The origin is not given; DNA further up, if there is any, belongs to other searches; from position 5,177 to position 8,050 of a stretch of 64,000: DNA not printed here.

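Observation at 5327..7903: Aldehyde:ferredoxin oxidoreductase fused in frame to a PIMT domain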

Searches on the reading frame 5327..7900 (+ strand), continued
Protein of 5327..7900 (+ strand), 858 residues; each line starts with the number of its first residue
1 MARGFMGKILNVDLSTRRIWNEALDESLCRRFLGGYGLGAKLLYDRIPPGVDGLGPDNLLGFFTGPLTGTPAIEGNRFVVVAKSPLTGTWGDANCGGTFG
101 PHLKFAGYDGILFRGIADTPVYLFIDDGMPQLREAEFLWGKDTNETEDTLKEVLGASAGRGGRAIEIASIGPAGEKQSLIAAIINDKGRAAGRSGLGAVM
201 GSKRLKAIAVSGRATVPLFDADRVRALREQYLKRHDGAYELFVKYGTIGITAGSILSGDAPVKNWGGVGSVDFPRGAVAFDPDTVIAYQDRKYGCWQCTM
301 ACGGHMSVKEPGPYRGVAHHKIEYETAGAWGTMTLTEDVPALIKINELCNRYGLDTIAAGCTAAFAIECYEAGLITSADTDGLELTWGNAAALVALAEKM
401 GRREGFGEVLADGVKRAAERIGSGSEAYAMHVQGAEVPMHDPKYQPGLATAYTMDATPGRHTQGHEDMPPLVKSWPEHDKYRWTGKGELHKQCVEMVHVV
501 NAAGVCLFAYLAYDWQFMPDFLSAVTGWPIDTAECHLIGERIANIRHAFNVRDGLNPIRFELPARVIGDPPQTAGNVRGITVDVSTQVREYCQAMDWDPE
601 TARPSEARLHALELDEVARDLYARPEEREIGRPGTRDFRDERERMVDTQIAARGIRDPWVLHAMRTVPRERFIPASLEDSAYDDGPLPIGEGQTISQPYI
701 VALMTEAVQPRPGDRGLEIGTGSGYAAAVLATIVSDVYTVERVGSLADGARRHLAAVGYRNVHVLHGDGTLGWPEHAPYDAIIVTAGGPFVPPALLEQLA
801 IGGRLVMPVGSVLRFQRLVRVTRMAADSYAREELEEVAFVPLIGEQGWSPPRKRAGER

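Call 15: find_encoding_contigs(protein=P0030, flank=6000, max_places=2)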
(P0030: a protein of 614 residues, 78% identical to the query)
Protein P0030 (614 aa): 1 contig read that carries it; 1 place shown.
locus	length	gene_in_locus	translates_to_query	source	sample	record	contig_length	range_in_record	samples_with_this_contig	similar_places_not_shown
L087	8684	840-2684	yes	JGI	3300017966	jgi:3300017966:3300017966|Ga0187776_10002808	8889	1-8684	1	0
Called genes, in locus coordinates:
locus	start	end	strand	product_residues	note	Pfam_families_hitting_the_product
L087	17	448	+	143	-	PF00571:CBS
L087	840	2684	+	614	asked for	PF02730:AFOR_N, PF01314:AFOR_C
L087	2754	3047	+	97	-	PF08734:GYD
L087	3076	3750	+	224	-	PF04972:BON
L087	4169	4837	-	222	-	PF12146:Hydrolase_4 (faint), PF20408:Abhydrolase_11 (weak), PF01738:DLH (weak)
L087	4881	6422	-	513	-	PF00140:Sigma70_r1_2, PF04542:Sigma70_r2, PF04539:Sigma70_r3, PF04545:Sigma70_r4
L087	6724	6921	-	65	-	-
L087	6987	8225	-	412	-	PF01135:PCMT, PF00398:RrnaAD (weak), PF13649:Methyltransf_25 (weak), PF13847:Methyltransf_31 (weak)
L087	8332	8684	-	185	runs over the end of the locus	?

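Call 16: list_cluster_members(proteins=[P0001, P0002, P0003, P0004, P0005, P0006, P0007, P0050])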
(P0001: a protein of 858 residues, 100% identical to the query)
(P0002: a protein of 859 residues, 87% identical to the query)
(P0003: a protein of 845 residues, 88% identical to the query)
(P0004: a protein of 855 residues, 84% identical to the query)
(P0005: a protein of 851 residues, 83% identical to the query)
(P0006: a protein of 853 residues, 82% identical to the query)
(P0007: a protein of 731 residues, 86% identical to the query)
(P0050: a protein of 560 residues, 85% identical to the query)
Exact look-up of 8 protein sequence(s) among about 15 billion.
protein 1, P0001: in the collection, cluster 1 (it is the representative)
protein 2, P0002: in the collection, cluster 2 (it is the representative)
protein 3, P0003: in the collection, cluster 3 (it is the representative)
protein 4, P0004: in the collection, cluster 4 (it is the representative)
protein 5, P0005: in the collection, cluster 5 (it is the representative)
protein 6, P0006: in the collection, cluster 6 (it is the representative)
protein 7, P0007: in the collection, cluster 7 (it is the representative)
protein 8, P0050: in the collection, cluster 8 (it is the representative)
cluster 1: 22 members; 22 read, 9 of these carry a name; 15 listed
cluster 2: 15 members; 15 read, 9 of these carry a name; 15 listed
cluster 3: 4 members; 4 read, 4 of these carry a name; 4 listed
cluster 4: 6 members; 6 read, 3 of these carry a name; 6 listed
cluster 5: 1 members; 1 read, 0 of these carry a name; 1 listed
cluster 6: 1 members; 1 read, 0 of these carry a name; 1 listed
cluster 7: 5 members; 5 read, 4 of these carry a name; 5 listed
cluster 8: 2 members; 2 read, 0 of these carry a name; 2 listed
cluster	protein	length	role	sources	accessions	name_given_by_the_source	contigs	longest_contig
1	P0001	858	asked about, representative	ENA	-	-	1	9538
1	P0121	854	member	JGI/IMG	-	aldehyde:ferredoxin oxidoreductase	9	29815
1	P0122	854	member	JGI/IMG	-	aldehyde:ferredoxin oxidoreductase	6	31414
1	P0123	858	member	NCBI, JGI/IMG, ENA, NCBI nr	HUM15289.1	MAG TPA: protein-L-isoaspartate(D-aspartate) O-methyltransferase [Candidatus Nitrosotalea ... | protein-L-isoaspartate(D-aspartate) O-methyltransferase [Candidatus Nitrosotalea sp.]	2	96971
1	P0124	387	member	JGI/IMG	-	protein-L-isoaspartate(D-aspartate) O-methyltransferase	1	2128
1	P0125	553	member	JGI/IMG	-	protein-L-isoaspartate(D-aspartate) O-methyltransferase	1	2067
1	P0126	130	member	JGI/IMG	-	protein-L-isoaspartate(D-aspartate) O-methyltransferase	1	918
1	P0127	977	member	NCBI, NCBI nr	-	-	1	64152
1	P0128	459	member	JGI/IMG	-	protein-L-isoaspartate(D-aspartate) O-methyltransferase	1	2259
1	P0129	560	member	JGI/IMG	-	protein-L-isoaspartate(D-aspartate) O-methyltransferase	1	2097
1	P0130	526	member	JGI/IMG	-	protein-L-isoaspartate(D-aspartate) O-methyltransferase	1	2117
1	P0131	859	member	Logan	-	-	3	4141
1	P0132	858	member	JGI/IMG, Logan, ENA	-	-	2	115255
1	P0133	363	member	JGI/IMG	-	-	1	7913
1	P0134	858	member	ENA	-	-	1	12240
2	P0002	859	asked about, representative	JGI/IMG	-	-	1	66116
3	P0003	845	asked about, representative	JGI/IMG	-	aldehyde:ferredoxin oxidoreductase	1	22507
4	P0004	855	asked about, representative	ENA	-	-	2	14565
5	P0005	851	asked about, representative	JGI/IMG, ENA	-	-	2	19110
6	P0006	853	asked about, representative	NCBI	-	-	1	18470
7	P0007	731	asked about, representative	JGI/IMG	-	aldehyde:ferredoxin oxidoreductase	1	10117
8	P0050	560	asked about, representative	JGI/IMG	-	-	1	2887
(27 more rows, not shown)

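Call 28: search_protein_representatives(protein=window:5327-7900:+)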
Query: 858 residues. Proteins with E-value up to 0.001 (for the whole library): 37736; up to 1e-10: 23083; up to 1e-30: 5592. The best 150 are listed.
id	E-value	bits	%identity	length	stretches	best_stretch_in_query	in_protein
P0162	1.1e-179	616.1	50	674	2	240-622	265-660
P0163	7.6e-177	606.6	50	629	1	3-618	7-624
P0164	5.0e-173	594.0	49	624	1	5-618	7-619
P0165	1.5e-171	589.1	52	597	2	4-465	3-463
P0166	4.4e-169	580.9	47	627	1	1-623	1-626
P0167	4.8e-166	570.9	46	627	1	1-619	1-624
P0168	7.7e-166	570.2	46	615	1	6-617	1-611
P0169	3.3e-164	564.8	48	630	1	3-616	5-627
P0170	8.2e-163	560.2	48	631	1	1-624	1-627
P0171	9.6e-163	560.0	50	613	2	1-465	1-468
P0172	7.9e-155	533.8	45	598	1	2-622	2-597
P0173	4.5e-154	531.3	45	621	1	3-621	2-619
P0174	3.4e-153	528.4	43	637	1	3-621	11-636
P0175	2.3e-152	525.6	47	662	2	241-623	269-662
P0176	3.9e-152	524.8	44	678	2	228-623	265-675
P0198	3.4e-135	468.8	44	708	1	2-623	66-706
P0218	2.1e-120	419.9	41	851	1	3-612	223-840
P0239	1.8e-114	400.3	44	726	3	5-232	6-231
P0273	9.7e-108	378.0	51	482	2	638-841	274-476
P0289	1.3e-105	370.9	40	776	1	5-634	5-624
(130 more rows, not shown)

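Call 29: search_protein_families(library=pfam, proteins=[P0273, P0289, P0218, P0239, P0198], max_evalue=0.001)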
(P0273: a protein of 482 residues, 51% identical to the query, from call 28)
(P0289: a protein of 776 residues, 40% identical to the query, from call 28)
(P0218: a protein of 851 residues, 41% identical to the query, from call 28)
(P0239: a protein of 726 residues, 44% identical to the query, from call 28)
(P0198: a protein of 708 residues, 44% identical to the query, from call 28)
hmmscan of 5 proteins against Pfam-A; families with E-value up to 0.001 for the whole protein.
P0273 (482 aa): 16 families
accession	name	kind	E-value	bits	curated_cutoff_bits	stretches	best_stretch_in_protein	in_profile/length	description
PF01135.25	PCMT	-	1.9e-117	390.9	20.3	2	280-476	5-204/210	Protein-L-isoaspartate(D-aspartate) O-methyltransferase (PCMT)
PF13847.12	Methyltransf_31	-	8.1e-17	61.7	27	2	133-213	5-90/145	Methyltransferase domain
PF13649.12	Methyltransf_25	-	2.2e-16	60.8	27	2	135-215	1-82/97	Methyltransferase domain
PF00398.26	RrnaAD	-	2.6e-13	50.1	24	1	127-218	26-119/263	Ribosomal RNA adenine dimethylase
PF13489.12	Methyltransf_23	-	5.7e-13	49.4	27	2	127-214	16-98/164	Methyltransferase domain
PF08241.18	Methyltransf_11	-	1e-11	45.8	21.2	1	136-213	1-76/95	Methyltransferase domain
PF05175.20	MTS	-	5.7e-07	29.8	23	0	122-204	22-105/170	Methyltransferase small domain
PF02353.26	CMAS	-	6.3e-07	29.4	27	0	121-203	52-133/273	Mycolic acid cyclopropane synthetase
PF08242.18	Methyltransf_12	-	1.4e-06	29.4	30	0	136-213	1-81/98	Methyltransferase domain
PF06080.18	DUF938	-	2.6e-05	24.6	27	0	348-372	25-49/202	Protein of unknown function (DUF938)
PF08704.16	GCD14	-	4.6e-05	23.6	26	0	120-173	29-82/247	tRNA methyltransferase complex GCD14 subunit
PF13578.12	Methyltransf_24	-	6.3e-05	24.2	26.3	0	136-206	1-77/105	Methyltransferase domain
PF13679.12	Methyltransf_32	-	0.00012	22.6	27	0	128-180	22-81/143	Methyltransferase domain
PF01189.24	Methyltr_RsmB-F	-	0.00015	21.9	27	0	127-204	4-86/199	16S rRNA methyltransferase RsmB/F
PF02527.21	GidB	-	0.00016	21.6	27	0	132-182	49-101/184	rRNA small subunit methyltransferase G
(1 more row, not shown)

P0289 (776 aa): 4 families
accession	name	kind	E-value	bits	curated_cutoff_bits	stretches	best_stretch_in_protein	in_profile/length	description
PF01314.23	AFOR_C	-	5.2e-120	401.6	27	1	227-605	8-385/385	Aldehyde ferredoxin oxidoreductase, domains 2 & 3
PF02730.20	AFOR_N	-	4.3e-75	252.3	29.8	1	8-206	2-198/199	Aldehyde ferredoxin oxidoreductase, N-terminal domain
PF00583.31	Acetyltransf_1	-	1.1e-10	42.2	20.7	1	664-766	16-116/116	Acetyltransferase (GNAT) family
PF13508.13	Acetyltransf_7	-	1.5e-06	28.9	27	1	680-768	5-84/84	Acetyltransferase (GNAT) domain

P0218 (851 aa): 3 families
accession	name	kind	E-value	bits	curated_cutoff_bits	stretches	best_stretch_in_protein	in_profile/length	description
PF01314.23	AFOR_C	-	2.2e-86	290.8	27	1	456-841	10-384/385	Aldehyde ferredoxin oxidoreductase, domains 2 & 3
PF02730.20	AFOR_N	-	2.2e-70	236.9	29.8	1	227-427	1-199/199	Aldehyde ferredoxin oxidoreductase, N-terminal domain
PF00899.27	ThiF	-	3e-20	72.8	28.1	1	71-199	94-229/238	ThiF family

P0239 (726 aa): 2 families
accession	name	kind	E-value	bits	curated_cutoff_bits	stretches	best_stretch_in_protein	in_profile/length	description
PF01314.23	AFOR_C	-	1.4e-77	261.9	27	1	278-693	17-385/385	Aldehyde ferredoxin oxidoreductase, domains 2 & 3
PF02730.20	AFOR_N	-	7e-66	222.2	29.8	1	8-211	1-198/199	Aldehyde ferredoxin oxidoreductase, N-terminal domain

P0198 (708 aa): 2 families
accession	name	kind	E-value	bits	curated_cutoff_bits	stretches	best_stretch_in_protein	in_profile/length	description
PF01314.23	AFOR_C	-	1.7e-73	248.5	27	1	315-697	19-385/385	Aldehyde ferredoxin oxidoreductase, domains 2 & 3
PF02730.20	AFOR_N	-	2.2e-65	220.6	29.8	1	72-275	2-197/199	Aldehyde ferredoxin oxidoreductase, N-terminal domain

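Call 30: find_encoding_contigs(protein=P0003, flank=8000, max_places=2)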
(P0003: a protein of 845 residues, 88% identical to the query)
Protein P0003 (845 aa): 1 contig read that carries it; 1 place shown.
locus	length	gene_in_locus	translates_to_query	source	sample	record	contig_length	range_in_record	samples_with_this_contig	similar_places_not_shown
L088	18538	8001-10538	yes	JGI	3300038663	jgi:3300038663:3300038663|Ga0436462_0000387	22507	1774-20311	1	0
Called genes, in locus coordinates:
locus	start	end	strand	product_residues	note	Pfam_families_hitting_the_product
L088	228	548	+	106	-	-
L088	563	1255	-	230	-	PF03266:NTPase_1, PF10025:DUF2267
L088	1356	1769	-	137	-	PF27746:Small_heat_shock_put, PF00011:HSP20, PF17886:ArsA_HSP20 (weak)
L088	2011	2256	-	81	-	PF11373:DUF3175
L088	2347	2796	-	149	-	PF01814:Hemerythrin (weak)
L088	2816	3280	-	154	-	PF00571:CBS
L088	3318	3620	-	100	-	PF00216:Bac_DNA_binding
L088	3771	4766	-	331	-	PF00586:AIRS, PF02769:AIRS_C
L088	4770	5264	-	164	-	PF04073:tRNA_edit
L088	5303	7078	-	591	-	PF00317:Ribonuc_red_lgN, PF02867:Ribonuc_red_lgC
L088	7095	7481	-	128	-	PF00881:Nitroreductase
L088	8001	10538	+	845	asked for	PF02730:AFOR_N, PF01314:AFOR_C, PF01135:PCMT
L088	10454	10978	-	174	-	-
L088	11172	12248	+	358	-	PF01073:3Beta_HSD, PF01370:Epimerase, PF02719:Polysacc_synt_2, PF04321:RmlD_sub_bind, PF07993:NAD_binding_4 (faint), PF16363:GDP_Man_Dehyd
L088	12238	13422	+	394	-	PF00155:Aminotran_1_2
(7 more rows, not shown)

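Call 31: find_encoding_contigs(protein=P0004, flank=8000, max_places=2)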
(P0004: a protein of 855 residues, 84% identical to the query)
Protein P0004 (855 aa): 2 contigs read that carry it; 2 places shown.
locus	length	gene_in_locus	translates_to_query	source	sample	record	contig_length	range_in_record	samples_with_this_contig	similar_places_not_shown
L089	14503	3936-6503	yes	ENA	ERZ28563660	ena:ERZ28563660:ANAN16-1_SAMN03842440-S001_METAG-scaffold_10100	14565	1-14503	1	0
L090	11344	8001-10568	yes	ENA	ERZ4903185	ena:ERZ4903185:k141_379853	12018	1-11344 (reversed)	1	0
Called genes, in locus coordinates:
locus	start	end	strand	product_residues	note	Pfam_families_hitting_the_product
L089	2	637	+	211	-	?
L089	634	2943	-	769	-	PF08267:Meth_synt_1, PF01717:Meth_synt_2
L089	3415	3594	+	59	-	-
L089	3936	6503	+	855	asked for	PF02730:AFOR_N, PF01314:AFOR_C, PF01135:PCMT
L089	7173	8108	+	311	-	PF01950:FBPase_3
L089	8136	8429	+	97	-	PF00106:adh_short, PF13561:adh_short_C2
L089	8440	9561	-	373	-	PF09587:PGA_cap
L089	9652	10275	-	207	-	PF00881:Nitroreductase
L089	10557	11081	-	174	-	-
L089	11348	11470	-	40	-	-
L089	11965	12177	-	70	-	PF07311:Dodecin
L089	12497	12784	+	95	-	-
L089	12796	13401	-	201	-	PF00582:Usp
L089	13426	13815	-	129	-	PF10025:DUF2267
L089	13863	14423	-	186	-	PF00571:CBS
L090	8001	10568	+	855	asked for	PF02730:AFOR_N, PF01314:AFOR_C, PF01135:PCMT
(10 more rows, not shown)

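Call 32: find_encoding_contigs(protein=P0005, flank=8000, max_places=2)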
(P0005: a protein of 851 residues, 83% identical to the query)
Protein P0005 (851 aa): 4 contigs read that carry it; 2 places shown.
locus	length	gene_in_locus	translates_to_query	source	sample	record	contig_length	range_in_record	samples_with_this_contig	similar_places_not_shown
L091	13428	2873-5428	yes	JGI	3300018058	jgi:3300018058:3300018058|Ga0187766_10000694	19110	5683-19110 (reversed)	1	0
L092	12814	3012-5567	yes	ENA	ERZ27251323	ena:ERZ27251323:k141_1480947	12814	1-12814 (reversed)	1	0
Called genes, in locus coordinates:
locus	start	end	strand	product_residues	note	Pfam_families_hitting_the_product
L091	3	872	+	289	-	?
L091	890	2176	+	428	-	PF00083:Sugar_tr, PF07690:MFS_1, PF03137:OATP (weak)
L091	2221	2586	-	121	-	-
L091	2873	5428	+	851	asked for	PF02730:AFOR_N, PF01314:AFOR_C, PF01135:PCMT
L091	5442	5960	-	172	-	-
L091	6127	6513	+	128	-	-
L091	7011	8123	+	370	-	PF02812:ELFV_dehydrog_N, PF00208:ELFV_dehydrog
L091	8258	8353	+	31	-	-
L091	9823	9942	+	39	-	-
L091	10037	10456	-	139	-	PF00571:CBS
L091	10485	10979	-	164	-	PF04073:tRNA_edit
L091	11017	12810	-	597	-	PF00317:Ribonuc_red_lgN, PF02867:Ribonuc_red_lgC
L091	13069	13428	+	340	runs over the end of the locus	PF01073:3Beta_HSD, PF01370:Epimerase, PF02719:Polysacc_synt_2, PF04321:RmlD_sub_bind, PF16363:GDP_Man_Dehyd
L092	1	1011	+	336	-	?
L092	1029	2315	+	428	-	PF00083:Sugar_tr, PF07690:MFS_1, PF03137:OATP (weak)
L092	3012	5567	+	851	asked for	PF02730:AFOR_N, PF01314:AFOR_C, PF01135:PCMT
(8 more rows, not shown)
